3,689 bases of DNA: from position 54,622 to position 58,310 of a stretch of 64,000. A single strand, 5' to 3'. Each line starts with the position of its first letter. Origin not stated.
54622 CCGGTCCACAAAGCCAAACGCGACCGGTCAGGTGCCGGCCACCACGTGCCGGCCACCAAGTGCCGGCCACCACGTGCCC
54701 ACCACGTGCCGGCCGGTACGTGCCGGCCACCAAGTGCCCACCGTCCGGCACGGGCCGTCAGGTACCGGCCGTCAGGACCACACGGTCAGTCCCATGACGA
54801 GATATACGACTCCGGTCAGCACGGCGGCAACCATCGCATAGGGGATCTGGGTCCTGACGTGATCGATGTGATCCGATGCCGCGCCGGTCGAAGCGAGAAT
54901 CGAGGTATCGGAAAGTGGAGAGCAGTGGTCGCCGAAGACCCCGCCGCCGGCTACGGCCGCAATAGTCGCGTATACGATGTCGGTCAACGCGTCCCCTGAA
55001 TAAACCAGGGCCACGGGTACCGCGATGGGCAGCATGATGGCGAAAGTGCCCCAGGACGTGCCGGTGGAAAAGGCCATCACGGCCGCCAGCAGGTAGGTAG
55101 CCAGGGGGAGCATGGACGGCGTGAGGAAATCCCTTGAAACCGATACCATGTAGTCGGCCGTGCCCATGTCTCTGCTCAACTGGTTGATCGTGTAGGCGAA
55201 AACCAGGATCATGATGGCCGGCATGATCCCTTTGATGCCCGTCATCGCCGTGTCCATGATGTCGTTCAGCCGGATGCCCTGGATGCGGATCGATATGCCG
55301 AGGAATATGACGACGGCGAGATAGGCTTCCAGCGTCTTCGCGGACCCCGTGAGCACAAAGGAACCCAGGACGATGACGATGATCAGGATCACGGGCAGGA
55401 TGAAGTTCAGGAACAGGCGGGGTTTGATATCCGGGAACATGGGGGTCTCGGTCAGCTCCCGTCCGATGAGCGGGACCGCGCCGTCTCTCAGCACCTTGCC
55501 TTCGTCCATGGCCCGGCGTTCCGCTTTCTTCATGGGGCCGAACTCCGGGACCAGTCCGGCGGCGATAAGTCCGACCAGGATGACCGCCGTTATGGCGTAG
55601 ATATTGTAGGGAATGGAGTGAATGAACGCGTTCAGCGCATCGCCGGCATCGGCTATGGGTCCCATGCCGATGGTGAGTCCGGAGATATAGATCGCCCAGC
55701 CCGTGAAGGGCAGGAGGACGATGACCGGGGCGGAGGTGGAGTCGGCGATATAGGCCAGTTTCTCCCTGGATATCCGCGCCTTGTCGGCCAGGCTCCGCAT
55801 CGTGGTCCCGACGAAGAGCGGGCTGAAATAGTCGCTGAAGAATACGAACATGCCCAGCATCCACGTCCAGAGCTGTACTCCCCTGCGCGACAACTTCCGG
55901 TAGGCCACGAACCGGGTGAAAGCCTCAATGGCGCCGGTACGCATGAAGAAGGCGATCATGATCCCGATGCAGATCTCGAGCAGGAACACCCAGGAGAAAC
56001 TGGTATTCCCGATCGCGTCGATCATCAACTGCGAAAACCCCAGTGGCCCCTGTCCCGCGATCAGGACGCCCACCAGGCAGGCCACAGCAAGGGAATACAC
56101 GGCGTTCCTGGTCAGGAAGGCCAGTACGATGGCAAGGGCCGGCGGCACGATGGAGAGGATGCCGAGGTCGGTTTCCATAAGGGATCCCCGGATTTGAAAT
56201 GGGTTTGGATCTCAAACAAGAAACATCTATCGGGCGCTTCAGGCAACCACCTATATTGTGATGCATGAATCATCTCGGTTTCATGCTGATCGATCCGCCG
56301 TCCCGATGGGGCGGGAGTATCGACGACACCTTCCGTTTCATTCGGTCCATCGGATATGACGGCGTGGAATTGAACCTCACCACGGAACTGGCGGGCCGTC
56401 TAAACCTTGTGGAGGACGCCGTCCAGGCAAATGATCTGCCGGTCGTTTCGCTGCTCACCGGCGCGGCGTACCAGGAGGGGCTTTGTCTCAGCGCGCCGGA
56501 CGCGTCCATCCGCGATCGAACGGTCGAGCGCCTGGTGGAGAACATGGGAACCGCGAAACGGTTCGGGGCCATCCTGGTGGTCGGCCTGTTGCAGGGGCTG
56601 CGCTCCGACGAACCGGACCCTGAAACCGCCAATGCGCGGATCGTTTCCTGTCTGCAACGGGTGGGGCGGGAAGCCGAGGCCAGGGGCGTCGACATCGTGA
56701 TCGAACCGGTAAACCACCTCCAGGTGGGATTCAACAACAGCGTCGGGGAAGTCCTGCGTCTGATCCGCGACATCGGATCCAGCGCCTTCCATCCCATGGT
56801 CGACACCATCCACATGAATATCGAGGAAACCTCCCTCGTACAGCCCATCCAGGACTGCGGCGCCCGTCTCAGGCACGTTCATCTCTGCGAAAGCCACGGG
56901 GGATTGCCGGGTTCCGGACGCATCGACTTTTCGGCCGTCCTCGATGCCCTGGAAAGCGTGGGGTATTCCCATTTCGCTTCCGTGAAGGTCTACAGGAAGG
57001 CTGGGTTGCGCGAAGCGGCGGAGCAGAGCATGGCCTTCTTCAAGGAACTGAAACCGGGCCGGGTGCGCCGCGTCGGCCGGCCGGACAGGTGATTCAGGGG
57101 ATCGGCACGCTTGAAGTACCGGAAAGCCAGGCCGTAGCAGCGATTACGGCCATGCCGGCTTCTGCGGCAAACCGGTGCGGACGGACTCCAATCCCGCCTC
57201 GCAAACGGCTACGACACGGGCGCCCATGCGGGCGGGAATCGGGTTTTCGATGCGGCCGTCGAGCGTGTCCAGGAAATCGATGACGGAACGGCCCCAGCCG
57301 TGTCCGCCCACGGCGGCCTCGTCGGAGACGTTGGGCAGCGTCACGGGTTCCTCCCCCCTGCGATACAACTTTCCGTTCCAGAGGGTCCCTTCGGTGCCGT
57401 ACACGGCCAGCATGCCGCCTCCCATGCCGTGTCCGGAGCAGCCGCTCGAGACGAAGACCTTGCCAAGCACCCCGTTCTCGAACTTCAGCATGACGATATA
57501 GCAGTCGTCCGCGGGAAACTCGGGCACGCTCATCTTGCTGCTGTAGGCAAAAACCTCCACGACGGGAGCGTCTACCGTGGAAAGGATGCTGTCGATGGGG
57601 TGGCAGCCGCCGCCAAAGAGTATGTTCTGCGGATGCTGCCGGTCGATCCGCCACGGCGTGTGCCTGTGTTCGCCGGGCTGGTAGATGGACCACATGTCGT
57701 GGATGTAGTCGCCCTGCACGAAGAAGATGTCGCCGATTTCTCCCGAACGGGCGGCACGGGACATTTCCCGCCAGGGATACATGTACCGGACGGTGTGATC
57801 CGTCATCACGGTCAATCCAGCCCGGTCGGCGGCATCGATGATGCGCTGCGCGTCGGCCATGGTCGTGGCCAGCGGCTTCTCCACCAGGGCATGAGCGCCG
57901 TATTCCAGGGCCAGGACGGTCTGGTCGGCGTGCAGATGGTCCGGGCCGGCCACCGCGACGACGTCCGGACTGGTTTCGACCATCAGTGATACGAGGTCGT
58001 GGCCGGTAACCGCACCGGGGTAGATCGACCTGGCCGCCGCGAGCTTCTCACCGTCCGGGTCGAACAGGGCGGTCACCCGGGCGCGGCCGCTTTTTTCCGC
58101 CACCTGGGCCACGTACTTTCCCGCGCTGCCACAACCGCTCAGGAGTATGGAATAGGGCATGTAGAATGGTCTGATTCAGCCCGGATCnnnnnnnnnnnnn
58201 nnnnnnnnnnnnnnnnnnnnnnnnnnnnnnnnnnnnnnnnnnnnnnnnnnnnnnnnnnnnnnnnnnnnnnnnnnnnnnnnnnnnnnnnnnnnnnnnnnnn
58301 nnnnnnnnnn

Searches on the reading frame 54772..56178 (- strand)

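Call 40: search_protein_families(library=pfam, proteins=[window:54772-56178:-], max_evalue=0.001)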
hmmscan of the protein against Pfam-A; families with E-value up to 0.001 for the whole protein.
window:54772-56178:- (468 aa): 1 family
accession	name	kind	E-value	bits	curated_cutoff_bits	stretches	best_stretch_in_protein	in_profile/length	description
PF03553.21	Na_H_antiporter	-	6.7e-51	173.8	23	1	153-464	2-303/303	Na+/H+ antiporter family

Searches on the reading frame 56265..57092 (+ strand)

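Call 40: search_protein_families(library=pfam, proteins=[window:56265-57092:+], max_evalue=0.001)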
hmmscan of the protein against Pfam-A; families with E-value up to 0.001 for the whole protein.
window:56265-57092:+ (275 aa): 1 family
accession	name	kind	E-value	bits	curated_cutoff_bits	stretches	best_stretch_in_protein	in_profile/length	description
PF01261.30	AP_endonuc_2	-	1.4e-33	117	31.1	1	23-261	1-248/249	Xylose isomerase-like TIM barrel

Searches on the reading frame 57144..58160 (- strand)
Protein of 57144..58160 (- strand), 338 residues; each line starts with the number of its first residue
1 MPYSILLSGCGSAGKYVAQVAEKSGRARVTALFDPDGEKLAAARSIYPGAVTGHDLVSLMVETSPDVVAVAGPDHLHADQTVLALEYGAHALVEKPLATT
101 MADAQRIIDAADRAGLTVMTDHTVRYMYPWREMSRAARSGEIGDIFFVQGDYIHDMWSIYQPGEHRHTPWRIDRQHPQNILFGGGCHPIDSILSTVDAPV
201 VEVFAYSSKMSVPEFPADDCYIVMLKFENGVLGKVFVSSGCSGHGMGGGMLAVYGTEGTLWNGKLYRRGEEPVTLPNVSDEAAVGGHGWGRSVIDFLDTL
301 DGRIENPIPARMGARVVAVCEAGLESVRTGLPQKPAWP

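Call 40: search_protein_families(library=pfam, proteins=[window:57144-58160:-], max_evalue=0.001)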
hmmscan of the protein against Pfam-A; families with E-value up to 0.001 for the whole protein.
window:57144-58160:- (338 aa): 3 families
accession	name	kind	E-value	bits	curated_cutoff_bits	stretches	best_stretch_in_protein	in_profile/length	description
PF22725.1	GFO_IDH_MocA_C3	-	8.9e-20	71.4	27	1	130-260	1-123/124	GFO/IDH/MocA C-terminal domain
PF01408.29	GFO_IDH_MocA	-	6.8e-19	69.2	24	1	5-122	3-120/120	Oxidoreductase family, NAD-binding Rossmann fold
PF02894.22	GFO_IDH_MocA_C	-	5.1e-15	56.3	22.9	1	139-330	6-213/218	Oxidoreductase family, C-terminal alpha/beta domain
